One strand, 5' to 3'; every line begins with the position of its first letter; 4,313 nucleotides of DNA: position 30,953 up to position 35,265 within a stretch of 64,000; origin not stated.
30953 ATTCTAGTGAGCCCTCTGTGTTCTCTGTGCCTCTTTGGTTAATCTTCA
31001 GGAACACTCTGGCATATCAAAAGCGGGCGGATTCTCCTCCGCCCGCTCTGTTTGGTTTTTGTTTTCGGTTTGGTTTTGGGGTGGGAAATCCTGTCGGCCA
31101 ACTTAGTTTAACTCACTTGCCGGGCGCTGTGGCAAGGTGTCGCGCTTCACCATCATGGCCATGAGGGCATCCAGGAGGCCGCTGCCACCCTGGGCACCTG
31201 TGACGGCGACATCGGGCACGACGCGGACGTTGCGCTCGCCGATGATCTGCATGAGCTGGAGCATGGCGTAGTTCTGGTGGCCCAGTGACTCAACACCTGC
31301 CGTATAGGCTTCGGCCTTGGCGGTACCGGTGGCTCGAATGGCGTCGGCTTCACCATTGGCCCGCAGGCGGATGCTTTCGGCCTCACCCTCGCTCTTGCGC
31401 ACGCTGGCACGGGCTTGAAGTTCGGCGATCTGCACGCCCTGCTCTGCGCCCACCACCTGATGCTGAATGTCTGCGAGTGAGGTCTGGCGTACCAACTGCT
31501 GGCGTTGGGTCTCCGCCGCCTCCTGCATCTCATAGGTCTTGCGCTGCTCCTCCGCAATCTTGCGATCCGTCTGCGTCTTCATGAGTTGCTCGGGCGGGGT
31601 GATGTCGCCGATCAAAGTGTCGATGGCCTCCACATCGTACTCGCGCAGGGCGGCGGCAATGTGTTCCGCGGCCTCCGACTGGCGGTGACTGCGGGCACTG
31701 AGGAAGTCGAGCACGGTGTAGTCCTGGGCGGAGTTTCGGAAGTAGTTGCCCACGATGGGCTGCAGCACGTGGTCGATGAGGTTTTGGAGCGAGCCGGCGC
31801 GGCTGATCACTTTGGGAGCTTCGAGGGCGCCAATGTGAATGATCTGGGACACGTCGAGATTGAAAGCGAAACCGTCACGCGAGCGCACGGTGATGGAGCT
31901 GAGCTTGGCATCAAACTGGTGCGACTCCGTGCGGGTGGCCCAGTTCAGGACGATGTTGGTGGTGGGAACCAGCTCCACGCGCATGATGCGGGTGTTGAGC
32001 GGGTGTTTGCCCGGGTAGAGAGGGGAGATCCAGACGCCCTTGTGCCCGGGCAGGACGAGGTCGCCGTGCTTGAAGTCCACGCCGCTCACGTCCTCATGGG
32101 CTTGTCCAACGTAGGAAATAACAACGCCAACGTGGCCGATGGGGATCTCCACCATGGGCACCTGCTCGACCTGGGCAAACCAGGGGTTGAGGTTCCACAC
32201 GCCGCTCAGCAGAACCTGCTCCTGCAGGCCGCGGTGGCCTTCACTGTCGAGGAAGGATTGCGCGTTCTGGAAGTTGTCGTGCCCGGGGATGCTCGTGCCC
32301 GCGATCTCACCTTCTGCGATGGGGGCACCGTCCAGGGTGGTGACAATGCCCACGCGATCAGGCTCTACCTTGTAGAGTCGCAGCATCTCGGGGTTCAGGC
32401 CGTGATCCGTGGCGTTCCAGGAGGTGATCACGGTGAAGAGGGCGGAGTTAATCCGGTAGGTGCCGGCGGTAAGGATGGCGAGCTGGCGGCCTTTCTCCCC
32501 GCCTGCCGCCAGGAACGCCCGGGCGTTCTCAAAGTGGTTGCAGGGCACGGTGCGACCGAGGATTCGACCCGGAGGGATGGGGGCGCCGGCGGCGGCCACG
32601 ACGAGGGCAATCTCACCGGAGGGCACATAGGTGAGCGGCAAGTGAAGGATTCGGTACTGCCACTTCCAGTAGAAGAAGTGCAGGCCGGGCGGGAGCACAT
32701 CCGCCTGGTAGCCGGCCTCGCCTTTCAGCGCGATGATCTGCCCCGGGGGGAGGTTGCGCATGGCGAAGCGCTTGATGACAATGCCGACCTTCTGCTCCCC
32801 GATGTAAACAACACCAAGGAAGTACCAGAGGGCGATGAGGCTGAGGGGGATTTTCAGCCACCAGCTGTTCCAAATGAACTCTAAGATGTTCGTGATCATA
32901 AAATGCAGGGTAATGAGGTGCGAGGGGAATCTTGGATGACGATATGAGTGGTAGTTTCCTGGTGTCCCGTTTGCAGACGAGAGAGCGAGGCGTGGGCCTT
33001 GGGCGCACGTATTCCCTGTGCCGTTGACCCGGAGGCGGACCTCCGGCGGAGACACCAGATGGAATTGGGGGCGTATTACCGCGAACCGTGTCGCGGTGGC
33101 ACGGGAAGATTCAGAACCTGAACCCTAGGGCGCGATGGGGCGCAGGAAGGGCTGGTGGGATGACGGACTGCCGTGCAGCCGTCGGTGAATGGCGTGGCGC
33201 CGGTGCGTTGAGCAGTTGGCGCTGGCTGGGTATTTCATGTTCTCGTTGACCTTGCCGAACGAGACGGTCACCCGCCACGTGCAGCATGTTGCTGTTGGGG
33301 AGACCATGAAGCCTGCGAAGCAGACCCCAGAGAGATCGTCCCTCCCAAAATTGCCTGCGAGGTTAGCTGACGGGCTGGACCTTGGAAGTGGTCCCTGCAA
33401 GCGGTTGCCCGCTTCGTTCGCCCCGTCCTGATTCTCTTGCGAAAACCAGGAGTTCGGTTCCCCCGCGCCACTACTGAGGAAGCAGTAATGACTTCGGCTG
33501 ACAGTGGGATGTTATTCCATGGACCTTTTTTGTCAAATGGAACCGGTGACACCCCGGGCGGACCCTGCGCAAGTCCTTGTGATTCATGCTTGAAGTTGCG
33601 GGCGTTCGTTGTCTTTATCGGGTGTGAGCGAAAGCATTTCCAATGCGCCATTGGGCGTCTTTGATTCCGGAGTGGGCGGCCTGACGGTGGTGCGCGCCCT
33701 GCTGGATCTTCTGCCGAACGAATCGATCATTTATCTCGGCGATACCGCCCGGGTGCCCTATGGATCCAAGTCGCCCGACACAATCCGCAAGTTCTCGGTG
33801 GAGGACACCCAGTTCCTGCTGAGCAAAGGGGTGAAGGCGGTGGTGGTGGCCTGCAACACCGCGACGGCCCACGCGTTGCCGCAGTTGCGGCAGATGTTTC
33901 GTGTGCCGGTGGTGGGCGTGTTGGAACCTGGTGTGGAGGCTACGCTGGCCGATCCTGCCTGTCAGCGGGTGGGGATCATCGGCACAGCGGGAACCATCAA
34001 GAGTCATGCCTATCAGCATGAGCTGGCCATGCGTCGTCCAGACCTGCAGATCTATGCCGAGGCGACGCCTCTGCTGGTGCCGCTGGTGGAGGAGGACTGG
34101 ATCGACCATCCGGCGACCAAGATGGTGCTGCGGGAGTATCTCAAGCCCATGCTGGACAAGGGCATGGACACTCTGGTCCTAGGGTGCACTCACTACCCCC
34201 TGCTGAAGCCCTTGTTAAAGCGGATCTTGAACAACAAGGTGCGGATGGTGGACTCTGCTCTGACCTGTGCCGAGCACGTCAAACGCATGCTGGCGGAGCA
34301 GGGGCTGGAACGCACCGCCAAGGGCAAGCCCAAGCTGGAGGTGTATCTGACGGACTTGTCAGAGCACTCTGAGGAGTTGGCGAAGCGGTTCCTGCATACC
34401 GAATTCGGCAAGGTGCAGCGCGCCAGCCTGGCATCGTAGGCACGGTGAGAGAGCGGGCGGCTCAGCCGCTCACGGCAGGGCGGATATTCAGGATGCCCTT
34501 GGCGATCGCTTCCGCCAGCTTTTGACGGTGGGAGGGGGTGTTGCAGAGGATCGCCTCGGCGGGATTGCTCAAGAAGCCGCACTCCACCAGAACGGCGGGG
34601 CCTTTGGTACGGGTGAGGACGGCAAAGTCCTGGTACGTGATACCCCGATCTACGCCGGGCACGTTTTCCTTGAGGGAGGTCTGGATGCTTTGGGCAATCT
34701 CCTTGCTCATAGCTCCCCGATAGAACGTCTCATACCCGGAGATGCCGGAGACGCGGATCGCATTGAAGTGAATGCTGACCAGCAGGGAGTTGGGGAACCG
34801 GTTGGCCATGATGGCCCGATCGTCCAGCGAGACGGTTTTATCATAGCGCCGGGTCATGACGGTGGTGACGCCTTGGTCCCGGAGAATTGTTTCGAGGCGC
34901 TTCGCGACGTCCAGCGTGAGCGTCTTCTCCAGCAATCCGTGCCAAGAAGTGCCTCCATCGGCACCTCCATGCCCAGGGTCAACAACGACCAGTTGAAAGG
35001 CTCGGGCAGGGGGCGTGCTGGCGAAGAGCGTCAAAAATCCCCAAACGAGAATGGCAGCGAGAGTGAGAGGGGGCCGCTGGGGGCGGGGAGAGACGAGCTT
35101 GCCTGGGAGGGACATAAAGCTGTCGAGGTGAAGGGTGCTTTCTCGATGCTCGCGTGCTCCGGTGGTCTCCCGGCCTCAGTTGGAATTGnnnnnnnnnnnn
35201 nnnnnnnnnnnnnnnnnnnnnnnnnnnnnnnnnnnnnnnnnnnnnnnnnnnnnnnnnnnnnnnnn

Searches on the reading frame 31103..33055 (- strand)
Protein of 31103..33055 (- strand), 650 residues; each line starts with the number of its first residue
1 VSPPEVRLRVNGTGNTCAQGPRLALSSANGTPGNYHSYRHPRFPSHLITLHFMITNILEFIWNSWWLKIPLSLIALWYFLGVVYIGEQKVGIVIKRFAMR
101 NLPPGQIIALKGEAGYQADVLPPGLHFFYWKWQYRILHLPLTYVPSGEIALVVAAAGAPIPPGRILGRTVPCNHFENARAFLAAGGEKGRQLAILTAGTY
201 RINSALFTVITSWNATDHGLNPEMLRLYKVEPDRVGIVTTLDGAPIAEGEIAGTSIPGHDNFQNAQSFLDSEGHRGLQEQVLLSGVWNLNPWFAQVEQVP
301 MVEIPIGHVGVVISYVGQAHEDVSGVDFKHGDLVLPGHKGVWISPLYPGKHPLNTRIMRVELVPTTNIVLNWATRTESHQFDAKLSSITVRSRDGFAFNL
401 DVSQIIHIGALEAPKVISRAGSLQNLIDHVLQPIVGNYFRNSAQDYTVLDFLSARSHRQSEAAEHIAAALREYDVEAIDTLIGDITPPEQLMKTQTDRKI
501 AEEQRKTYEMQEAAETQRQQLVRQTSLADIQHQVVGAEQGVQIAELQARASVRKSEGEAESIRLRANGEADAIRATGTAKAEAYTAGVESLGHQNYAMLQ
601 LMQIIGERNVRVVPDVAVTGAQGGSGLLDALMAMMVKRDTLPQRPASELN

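Call 35: search_protein_families(library=pfam, proteins=[window:31103-33055:-], max_evalue=0.00001)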
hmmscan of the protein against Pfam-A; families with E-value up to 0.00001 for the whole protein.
window:31103-33055:- (650 aa): 1 family
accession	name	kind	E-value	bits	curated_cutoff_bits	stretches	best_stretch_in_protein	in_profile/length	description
PF01145.31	Band_7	-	1.4e-27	97.3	23.6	1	303-518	2-173/176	SPFH domain / Band 7 family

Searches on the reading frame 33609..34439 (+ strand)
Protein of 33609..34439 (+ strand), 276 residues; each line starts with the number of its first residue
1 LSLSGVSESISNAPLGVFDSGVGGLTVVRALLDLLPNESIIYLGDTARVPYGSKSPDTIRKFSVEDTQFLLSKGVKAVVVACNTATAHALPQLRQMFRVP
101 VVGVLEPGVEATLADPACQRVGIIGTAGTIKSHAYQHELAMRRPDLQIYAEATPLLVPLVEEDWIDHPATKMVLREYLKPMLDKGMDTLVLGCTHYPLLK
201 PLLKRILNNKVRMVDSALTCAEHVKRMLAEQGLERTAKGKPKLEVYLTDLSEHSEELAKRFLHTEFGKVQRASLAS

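Call 36: search_protein_families(library=pfam, proteins=[window:33609-34439:+], max_evalue=0.00001)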
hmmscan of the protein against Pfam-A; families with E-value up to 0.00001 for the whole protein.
window:33609-34439:+ (276 aa): 1 family
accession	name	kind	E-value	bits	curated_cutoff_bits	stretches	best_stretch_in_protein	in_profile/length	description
PF01177.27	Asp_Glu_race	-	1.4e-26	94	31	1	28-221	17-208/211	Asp/Glu/Hydantoin racemase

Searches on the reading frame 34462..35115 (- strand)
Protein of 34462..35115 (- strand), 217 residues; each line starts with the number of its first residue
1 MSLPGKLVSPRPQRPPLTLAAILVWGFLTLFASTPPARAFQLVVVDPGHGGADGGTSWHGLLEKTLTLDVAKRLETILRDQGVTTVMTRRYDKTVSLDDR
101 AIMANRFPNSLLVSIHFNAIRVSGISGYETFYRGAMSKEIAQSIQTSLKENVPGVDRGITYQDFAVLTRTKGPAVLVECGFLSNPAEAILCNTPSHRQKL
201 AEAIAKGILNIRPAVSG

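Call 36: search_protein_families(library=pfam, proteins=[window:34462-35115:-], max_evalue=0.00001)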
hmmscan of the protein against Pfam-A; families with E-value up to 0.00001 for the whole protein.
window:34462-35115:- (217 aa): 1 family
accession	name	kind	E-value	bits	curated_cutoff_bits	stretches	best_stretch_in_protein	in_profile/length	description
PF01520.23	Amidase_3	-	2.3e-52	178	27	1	43-209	1-173/174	N-acetylmuramoyl-L-alanine amidase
